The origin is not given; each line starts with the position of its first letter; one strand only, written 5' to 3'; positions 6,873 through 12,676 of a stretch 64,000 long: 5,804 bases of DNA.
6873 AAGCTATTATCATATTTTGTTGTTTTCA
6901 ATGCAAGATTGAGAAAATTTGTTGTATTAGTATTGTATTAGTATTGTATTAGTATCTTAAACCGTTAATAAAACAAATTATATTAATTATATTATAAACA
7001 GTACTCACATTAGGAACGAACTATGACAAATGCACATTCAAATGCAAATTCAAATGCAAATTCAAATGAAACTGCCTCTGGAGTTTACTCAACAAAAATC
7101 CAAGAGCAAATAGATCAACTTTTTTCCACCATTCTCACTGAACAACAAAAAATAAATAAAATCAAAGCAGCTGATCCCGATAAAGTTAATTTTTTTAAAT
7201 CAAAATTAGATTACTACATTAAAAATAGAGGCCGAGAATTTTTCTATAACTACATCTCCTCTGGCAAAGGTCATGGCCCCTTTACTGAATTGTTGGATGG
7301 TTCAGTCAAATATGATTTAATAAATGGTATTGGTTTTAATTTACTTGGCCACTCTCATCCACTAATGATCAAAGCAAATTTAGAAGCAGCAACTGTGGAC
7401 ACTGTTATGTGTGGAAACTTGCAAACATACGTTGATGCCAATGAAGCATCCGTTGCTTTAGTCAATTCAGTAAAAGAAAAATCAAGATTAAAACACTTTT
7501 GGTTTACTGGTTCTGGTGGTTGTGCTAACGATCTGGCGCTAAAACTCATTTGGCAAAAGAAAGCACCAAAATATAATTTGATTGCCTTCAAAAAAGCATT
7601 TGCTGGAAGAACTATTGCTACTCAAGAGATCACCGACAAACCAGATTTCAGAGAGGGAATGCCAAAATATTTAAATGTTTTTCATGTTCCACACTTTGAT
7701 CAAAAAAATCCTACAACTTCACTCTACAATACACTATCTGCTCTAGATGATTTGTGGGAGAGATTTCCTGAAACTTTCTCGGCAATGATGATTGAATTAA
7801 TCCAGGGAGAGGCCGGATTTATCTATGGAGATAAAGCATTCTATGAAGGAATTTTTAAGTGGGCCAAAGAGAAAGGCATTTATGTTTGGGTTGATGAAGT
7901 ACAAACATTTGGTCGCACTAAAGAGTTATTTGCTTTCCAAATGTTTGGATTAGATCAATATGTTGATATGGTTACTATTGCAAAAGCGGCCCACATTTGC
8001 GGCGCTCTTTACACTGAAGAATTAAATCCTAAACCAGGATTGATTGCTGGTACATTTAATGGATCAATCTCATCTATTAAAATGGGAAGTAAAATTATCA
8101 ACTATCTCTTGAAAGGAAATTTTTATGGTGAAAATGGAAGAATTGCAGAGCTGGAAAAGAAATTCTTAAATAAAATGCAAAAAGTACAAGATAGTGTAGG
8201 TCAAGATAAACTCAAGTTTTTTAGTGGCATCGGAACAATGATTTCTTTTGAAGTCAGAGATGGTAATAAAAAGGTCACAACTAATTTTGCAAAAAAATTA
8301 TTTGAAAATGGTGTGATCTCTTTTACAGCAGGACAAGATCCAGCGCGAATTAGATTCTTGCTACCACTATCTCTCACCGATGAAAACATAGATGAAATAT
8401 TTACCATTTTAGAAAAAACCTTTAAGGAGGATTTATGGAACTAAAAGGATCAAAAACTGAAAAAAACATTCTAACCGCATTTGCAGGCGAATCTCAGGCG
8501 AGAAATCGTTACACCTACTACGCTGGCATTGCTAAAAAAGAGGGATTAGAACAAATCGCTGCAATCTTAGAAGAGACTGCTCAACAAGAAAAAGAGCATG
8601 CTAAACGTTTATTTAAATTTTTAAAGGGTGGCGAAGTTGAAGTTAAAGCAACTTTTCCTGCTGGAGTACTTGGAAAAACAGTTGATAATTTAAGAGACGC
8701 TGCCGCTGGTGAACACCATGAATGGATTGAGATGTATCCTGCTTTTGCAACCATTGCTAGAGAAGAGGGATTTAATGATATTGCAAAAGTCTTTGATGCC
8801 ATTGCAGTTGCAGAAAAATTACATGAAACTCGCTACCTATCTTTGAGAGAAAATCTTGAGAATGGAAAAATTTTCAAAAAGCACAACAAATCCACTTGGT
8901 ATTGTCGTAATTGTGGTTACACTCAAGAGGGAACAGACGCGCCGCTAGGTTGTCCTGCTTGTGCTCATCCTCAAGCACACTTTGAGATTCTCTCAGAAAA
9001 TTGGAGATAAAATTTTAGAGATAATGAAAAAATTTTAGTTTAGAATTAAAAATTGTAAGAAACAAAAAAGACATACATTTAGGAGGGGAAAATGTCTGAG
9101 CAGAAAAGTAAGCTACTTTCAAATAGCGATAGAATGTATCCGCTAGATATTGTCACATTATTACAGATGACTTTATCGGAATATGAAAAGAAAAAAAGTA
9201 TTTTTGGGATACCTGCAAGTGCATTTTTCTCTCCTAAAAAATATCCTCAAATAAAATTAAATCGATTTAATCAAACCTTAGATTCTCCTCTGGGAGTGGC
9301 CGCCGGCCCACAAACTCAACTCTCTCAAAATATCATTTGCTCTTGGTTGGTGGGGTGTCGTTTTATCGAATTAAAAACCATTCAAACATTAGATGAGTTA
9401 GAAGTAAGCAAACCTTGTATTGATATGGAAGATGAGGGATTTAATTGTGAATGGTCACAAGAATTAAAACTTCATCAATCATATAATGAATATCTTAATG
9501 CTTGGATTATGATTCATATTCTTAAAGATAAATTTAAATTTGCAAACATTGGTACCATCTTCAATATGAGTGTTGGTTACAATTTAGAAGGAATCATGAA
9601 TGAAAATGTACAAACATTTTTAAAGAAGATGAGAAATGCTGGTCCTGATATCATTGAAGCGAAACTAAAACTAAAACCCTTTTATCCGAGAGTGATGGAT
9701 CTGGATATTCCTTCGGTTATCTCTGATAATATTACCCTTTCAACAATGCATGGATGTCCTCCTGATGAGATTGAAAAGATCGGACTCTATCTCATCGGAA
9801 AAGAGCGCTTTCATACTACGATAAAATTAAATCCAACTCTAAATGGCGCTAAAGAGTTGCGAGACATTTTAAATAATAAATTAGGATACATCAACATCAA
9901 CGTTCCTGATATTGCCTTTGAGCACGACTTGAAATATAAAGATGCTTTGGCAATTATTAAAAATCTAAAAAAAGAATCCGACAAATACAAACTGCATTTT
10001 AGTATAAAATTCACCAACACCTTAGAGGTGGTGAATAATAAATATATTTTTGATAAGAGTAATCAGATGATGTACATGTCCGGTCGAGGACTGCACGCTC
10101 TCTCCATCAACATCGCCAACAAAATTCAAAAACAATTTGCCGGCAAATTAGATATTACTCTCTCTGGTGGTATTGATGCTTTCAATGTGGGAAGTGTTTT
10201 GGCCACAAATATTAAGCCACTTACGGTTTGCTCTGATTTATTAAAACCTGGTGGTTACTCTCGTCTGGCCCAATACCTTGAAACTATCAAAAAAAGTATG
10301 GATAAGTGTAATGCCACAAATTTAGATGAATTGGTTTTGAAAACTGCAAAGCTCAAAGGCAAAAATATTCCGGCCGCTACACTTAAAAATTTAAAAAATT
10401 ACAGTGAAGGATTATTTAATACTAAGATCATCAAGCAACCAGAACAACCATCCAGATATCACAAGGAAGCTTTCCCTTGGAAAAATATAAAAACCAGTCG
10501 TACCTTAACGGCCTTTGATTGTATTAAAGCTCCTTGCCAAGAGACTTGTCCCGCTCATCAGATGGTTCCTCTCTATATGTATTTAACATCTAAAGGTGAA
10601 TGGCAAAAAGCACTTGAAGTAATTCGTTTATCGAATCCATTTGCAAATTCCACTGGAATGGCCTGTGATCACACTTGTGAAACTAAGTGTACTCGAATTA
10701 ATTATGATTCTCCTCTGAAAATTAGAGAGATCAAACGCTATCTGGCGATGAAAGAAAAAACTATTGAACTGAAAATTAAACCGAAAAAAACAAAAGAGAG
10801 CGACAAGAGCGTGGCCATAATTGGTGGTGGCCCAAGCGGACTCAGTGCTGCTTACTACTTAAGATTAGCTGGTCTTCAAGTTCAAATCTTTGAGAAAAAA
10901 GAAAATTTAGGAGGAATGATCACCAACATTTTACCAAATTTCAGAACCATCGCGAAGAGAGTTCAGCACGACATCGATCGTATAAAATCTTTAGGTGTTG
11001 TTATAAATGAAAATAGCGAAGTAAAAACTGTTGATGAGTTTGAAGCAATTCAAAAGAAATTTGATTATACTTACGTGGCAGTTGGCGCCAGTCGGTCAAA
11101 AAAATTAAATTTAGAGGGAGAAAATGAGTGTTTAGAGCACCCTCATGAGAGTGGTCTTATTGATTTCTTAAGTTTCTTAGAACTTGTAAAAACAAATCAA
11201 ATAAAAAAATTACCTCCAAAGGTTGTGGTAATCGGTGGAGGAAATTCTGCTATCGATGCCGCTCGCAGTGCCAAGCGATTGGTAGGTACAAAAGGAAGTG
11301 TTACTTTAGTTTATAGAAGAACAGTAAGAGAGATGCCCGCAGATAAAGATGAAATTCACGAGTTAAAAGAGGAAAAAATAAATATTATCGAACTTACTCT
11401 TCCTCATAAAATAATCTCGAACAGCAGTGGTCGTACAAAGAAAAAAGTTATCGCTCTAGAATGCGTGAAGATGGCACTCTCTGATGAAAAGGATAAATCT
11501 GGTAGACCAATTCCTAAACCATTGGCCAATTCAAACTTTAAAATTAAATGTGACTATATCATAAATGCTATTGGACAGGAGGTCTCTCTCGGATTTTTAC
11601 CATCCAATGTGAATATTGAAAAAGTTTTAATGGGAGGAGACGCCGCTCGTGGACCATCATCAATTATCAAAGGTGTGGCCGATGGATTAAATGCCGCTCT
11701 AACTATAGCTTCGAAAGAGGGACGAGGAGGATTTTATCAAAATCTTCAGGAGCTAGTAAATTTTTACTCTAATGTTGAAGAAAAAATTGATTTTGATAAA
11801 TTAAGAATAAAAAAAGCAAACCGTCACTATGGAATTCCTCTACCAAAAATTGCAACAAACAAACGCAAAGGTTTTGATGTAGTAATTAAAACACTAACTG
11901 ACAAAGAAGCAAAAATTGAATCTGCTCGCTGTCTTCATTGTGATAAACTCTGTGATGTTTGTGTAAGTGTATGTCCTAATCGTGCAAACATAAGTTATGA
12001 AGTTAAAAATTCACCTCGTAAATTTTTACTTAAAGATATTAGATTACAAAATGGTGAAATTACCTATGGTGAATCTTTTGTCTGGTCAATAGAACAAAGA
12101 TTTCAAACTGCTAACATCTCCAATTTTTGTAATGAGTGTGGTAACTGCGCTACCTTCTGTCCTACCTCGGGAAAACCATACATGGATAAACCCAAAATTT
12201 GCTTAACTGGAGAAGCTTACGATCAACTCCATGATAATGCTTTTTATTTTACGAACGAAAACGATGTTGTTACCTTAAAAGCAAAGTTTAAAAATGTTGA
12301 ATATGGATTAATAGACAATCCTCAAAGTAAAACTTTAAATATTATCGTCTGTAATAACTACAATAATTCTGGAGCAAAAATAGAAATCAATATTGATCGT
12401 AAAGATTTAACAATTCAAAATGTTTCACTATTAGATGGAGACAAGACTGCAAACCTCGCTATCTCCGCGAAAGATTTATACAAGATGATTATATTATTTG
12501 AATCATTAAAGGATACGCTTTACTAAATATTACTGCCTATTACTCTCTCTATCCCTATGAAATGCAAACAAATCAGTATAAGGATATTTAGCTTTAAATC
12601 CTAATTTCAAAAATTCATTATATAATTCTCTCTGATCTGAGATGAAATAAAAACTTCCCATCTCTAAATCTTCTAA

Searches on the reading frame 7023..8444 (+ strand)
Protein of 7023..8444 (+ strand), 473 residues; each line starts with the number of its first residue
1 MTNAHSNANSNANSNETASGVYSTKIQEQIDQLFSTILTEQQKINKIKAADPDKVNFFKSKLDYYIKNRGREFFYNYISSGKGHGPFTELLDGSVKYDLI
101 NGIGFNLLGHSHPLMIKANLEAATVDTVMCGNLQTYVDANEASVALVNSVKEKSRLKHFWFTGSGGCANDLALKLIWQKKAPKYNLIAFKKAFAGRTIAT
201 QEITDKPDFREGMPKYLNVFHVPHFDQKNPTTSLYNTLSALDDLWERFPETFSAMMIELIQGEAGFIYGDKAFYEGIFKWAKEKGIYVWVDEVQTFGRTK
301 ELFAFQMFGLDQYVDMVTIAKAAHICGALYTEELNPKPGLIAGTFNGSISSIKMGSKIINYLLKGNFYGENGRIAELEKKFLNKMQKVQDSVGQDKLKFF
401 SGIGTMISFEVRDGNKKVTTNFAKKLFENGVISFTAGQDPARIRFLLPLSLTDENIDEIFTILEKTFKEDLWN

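Call 35: search_protein_families(library=pfam, proteins=[window:7023-8444:+], max_evalue=0.001)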
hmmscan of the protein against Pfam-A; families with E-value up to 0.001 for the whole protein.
window:7023-8444:+ (473 aa): 1 family
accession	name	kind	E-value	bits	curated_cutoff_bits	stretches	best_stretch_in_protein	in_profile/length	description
PF00202.27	Aminotran_3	-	8.3e-48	163.5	30.5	1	80-466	13-402/403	Aminotransferase class-III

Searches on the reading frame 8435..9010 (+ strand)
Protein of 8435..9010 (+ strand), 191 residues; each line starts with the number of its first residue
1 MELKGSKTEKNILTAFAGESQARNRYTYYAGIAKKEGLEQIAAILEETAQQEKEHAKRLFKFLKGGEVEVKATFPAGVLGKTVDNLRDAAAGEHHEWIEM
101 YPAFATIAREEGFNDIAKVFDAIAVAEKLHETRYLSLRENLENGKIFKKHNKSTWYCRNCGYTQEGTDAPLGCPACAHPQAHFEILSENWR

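Call 35: search_protein_families(library=pfam, proteins=[window:8435-9010:+], max_evalue=0.001)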
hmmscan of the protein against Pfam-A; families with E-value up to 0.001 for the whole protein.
window:8435-9010:+ (191 aa): 4 families
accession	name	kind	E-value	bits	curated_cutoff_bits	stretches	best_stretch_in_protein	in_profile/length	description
PF02915.23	Rubrerythrin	-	3.5e-32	112.1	22.8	1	11-137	2-136/137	Rubrerythrin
PF21349.2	RUBY_RBDX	-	1.3e-11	44.2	26.5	1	155-184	1-30/30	Rubrerythrin, rubredoxin-like domain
PF00210.30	Ferritin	-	1.6e-07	31.7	24.5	1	15-141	7-139/142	Ferritin-like domain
PF05974.18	DUF892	-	0.00024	21.6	23.7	0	23-64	110-151/159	Domain of unknown function (DUF892)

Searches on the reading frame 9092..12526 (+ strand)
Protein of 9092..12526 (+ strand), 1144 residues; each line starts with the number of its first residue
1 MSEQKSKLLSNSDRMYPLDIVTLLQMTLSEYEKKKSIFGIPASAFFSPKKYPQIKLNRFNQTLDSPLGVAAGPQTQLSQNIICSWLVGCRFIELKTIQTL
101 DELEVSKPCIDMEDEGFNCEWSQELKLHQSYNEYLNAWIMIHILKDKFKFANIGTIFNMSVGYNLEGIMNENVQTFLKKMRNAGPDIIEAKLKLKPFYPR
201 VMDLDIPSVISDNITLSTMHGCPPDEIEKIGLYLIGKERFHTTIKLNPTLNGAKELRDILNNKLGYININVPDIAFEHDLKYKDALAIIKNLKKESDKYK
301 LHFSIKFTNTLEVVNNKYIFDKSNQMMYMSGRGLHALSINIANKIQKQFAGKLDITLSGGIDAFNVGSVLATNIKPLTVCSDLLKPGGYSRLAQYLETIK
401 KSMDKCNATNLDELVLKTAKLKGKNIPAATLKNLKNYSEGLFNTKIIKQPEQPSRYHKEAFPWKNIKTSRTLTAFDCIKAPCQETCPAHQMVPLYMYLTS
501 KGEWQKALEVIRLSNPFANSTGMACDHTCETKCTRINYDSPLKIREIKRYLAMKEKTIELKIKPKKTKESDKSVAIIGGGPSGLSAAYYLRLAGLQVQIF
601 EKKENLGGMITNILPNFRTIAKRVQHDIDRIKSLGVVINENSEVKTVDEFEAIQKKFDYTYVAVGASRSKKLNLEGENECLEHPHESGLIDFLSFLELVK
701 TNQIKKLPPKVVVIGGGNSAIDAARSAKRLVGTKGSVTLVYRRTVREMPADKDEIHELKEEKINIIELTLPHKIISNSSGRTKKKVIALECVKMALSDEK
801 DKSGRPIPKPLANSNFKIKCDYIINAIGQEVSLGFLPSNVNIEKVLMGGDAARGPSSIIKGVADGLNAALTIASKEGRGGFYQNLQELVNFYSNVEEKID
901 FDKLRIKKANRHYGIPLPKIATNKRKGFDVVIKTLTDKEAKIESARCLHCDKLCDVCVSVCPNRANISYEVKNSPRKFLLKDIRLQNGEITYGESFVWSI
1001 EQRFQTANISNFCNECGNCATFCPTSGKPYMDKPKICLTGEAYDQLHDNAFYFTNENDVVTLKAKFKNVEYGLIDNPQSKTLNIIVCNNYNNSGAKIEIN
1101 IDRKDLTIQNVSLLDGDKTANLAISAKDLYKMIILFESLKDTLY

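Call 36: search_protein_families(library=pfam, proteins=[window:9092-12526:+], max_evalue=0.001)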
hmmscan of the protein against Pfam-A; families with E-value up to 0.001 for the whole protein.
window:9092-12526:+ (1144 aa): 14 families
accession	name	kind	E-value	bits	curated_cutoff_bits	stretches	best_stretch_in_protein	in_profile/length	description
PF07992.20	Pyr_redox_2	-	1.5e-20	74.2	26.1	1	573-835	2-243/291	Pyridine nucleotide-disulphide oxidoreductase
PF14691.11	Fer4_20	-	2.9e-18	66.2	25.8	1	475-556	25-109/113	Dihydroprymidine dehydrogenase domain II, 4Fe-4S cluster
PF13738.12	Pyr_redox_3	-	2.6e-13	50.3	30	2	576-652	2-78/305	Pyridine nucleotide-disulphide oxidoreductase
PF13450.12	NAD_binding_8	-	5.7e-10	39.8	21.9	1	576-613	1-38/68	NAD(P)-binding Rossmann-like domain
PF00070.33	Pyr_redox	-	1.2e-09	38.9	22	0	710-783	1-75/82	Pyridine nucleotide-disulphide oxidoreductase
PF12831.13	FAD_oxidored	-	2.1e-08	34.3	27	1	574-614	2-42/416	FAD dependent oxidoreductase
PF01946.23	Thi4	-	3e-07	30.4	26.2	1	572-612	18-59/235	Thi4 family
PF01266.30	DAO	-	7.8e-06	26.1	27.9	1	574-607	2-35/353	FAD dependent oxidoreductase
PF03486.20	HI0933_like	-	1.8e-05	24.7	50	1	573-608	2-37/244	HI0933-like protein Rossmann domain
PF01134.28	GIDA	-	1.9e-05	24.3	22.1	0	574-644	2-72/391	Glucose inhibited division protein A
PF01494.25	FAD_binding_3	-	6.1e-05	22.8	22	1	573-604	3-34/349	FAD binding domain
PF01262.27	AlaDh_PNT_C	-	0.00011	22.1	23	0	573-612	30-69/214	Alanine dehydrogenase/PNT, C-terminal domain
PF13183.11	Fer4_8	-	0.00015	22.7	27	1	945-1025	3-66/68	4Fe-4S dicluster domain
PF00890.30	FAD_binding_2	-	0.00023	20.9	20.4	1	574-609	2-37/414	FAD binding domain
